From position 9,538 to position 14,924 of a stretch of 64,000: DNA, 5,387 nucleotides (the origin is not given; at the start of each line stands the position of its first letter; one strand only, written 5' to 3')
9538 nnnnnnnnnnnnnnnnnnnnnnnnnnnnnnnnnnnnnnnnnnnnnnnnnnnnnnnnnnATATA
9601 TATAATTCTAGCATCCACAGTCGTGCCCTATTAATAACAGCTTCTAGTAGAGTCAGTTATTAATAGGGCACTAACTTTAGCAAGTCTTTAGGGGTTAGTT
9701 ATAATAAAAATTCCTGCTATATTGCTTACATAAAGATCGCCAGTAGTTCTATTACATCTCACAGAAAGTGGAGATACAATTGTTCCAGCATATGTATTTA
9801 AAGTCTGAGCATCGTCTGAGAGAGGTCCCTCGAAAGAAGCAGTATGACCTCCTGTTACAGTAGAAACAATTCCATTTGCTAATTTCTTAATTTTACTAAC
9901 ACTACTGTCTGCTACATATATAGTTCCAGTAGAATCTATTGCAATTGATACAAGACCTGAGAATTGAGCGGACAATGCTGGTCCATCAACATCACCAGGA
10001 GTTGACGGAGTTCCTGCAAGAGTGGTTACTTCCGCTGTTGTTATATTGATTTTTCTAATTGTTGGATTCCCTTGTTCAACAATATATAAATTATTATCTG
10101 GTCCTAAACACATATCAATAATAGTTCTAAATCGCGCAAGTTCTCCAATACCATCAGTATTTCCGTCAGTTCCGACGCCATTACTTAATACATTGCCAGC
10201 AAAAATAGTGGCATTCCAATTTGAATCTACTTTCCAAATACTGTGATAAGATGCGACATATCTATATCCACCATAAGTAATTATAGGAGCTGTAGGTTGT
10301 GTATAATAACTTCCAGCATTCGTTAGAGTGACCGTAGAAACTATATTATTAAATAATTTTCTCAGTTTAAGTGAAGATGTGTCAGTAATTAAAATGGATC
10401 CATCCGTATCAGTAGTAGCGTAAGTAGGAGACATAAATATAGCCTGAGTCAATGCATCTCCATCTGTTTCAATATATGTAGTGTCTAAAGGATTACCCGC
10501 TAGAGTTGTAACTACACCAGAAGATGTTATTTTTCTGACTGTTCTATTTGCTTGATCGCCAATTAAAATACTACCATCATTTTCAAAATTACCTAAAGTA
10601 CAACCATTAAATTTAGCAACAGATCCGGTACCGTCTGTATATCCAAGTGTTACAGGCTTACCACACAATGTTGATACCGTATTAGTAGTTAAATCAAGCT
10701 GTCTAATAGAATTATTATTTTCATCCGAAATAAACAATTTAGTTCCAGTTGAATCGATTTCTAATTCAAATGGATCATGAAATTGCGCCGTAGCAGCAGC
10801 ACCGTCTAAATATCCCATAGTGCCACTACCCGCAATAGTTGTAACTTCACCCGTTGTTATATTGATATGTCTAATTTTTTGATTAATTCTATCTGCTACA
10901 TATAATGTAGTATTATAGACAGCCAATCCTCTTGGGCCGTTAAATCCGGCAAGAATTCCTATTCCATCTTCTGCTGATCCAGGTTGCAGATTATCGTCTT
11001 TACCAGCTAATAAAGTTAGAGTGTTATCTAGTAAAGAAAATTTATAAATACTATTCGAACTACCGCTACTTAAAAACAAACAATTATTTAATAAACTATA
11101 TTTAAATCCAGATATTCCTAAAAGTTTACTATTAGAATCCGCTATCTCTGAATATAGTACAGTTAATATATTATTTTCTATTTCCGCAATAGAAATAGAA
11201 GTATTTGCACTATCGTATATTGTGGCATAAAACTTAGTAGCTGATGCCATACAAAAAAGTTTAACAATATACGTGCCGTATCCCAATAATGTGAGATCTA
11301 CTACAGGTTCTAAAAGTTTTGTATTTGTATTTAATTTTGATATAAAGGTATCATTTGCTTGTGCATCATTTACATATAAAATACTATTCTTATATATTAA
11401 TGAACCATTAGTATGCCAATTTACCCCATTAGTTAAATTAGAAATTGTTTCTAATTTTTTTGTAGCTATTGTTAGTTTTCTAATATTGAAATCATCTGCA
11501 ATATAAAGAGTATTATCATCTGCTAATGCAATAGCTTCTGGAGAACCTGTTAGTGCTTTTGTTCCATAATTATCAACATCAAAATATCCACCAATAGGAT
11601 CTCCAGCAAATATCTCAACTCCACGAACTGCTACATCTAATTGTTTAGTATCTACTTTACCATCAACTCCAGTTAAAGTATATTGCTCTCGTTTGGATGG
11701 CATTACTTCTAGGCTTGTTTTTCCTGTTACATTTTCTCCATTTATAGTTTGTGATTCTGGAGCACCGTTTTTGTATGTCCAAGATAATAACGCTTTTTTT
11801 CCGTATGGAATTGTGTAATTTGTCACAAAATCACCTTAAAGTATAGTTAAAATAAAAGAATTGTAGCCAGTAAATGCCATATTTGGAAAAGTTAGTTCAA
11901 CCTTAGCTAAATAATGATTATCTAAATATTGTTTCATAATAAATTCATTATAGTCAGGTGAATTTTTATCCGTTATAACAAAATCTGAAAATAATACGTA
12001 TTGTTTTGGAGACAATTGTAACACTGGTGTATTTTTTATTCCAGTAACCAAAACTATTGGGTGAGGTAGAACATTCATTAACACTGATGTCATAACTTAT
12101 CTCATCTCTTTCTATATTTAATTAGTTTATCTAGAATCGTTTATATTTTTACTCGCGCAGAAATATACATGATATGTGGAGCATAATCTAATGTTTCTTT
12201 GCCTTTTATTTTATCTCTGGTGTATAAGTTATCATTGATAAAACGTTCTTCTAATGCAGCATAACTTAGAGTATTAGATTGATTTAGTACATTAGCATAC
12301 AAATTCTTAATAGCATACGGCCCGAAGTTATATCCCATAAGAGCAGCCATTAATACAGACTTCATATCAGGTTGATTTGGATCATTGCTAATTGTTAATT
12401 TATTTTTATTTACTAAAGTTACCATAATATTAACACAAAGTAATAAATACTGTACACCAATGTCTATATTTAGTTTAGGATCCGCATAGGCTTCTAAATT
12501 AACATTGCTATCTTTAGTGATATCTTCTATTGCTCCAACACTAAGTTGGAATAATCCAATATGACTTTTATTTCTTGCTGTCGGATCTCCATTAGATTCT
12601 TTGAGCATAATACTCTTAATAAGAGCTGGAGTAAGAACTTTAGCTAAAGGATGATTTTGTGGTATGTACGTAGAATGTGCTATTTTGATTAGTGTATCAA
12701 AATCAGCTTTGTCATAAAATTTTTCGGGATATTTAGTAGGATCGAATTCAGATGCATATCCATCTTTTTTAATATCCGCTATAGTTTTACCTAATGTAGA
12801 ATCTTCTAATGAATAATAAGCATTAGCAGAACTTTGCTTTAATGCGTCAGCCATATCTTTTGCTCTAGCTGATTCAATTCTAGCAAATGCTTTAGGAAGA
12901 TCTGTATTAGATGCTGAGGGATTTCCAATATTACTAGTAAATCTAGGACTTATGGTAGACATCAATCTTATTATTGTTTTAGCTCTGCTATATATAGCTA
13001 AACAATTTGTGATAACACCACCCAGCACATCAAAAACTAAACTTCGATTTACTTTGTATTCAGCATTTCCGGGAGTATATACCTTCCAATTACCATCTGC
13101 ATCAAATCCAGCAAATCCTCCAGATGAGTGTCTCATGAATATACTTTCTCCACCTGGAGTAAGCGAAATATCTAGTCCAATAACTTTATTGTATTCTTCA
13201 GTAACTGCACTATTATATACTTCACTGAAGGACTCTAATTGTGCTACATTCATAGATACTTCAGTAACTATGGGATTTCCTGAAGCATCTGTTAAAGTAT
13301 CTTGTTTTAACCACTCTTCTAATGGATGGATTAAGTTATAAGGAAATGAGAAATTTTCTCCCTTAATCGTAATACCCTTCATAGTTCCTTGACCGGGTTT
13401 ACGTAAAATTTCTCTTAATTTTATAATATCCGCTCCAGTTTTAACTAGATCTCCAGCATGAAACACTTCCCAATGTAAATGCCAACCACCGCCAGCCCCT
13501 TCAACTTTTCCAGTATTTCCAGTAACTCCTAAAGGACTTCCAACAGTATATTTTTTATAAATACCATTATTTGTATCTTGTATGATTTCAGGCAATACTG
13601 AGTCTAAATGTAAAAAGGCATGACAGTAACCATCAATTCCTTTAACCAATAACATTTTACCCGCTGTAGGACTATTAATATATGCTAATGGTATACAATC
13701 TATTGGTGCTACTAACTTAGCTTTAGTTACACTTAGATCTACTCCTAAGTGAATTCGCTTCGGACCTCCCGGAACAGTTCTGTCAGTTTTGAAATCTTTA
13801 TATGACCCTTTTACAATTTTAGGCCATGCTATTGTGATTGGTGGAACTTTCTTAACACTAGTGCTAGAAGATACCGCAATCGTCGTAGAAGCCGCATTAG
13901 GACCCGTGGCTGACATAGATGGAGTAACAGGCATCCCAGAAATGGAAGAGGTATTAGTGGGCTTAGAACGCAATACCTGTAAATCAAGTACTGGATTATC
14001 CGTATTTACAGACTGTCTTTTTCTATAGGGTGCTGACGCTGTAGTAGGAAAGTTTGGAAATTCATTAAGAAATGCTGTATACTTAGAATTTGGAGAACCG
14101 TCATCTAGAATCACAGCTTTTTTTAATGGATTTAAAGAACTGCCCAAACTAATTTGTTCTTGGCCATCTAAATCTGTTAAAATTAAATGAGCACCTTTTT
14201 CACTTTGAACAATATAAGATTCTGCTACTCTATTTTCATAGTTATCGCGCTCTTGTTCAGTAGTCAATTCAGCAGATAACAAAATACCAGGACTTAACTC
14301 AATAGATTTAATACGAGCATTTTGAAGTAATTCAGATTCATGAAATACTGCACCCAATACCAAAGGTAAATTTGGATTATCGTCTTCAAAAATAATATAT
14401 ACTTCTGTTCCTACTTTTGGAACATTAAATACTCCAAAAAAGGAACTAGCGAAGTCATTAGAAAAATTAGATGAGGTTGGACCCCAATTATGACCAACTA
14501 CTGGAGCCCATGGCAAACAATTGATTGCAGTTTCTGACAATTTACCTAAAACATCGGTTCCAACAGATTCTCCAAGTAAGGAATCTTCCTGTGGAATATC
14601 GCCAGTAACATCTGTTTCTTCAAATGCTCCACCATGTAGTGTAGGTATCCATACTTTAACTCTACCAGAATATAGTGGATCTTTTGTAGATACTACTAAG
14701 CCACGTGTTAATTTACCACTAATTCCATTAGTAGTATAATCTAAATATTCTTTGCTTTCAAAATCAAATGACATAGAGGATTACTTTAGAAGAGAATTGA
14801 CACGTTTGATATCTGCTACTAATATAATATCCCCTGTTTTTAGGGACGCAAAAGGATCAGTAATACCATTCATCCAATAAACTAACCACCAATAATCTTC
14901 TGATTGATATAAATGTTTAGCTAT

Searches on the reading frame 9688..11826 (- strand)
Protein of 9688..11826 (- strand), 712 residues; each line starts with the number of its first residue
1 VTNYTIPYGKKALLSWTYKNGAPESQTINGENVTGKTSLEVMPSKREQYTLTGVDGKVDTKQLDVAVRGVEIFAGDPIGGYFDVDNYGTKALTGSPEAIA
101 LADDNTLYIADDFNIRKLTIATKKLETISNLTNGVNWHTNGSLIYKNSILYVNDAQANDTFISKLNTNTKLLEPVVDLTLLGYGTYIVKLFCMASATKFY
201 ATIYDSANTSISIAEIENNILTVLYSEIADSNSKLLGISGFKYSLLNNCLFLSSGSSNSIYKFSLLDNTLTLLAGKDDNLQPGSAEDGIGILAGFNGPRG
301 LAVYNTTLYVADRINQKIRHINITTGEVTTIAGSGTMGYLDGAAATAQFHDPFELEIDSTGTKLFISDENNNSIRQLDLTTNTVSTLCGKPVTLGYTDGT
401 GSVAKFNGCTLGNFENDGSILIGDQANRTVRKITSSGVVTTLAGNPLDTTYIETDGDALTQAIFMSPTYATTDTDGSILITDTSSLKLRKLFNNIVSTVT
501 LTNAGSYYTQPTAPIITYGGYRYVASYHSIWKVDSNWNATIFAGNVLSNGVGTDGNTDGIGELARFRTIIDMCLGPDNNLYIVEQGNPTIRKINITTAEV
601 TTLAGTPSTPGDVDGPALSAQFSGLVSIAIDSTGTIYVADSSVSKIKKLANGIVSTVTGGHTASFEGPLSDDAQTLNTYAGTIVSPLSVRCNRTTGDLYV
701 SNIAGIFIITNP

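Call 10: search_protein_families(library=pfam, max_evalue=0.001, proteins=[window:9688-11826:-])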
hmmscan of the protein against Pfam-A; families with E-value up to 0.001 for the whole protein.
window:9688-11826:- (712 aa): 3 families
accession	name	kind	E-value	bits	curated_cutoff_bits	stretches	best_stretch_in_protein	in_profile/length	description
PF25021.1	TEN_NHL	-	2.5e-15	56.8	27.1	0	615-674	134-192/357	Teneurin NHL domain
PF01436.27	NHL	-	2.7e-13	49.7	20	0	623-648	2-27/28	NHL repeat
PF02191.22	OLF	-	0.00079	19.5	23.9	0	299-362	70-133/246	Olfactomedin-like domain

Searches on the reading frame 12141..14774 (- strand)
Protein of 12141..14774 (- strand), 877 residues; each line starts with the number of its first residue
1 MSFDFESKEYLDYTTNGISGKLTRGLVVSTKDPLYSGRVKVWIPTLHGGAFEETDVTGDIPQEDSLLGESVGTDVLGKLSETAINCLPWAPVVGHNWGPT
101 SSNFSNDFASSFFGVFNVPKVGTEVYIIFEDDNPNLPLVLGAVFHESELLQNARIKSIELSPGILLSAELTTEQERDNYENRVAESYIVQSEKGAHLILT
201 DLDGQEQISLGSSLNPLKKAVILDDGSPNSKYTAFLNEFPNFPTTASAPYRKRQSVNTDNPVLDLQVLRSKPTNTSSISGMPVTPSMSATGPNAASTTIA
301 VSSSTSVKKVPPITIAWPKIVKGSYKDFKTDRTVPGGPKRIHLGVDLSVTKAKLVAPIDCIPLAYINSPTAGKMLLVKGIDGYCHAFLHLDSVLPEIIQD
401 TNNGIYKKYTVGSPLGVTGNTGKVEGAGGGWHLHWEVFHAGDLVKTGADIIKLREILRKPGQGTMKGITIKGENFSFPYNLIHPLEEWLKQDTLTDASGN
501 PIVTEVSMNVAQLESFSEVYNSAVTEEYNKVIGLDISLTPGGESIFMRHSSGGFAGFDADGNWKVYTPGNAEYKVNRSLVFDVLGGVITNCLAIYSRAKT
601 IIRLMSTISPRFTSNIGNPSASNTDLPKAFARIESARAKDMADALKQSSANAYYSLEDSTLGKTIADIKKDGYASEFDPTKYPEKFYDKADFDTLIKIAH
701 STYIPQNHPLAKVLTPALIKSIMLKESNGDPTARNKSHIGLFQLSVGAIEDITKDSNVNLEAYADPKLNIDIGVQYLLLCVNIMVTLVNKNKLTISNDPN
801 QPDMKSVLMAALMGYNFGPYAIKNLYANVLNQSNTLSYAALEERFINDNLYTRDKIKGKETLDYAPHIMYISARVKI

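Call 10: search_protein_families(library=pfam, max_evalue=0.001, proteins=[window:12141-14774:-])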
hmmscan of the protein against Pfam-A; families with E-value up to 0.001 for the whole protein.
window:12141-14774:- (877 aa): 3 families
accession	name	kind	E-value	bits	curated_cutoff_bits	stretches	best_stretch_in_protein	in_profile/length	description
PF01464.25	SLT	-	4.7e-09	36.3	21.3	1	714-828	12-107/117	Transglycosylase SLT domain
PF04717.18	Phage_base_V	-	2.3e-07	31.5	23.8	1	108-144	39-75/75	Type VI secretion system/phage-baseplate injector OB domain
PF01551.29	Peptidase_M23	-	9e-05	23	28.7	1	341-444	2-94/96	Peptidase family M23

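Call 47: search_dna_similar(query=window:12141-14774:-, collection=phages, mode=protein, max_rows=12)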
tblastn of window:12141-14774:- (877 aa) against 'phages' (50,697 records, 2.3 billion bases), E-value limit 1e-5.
Records with a match: 1; places in all: 1; records where one place covers at least 80% of the query: 0.
Best place of each record, by identity: <60% 1.
By first word of the organism name: Streptococcus 1.
By host as written in the record: Streptococcus agalactiae 1.
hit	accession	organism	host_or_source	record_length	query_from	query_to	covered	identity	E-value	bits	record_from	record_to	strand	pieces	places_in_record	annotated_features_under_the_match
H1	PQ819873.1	Streptococcus phage vB_SagM-GXN1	Streptococcus agalactiae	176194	8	210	23%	27.8%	4e-6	57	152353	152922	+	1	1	baseplate wedge protein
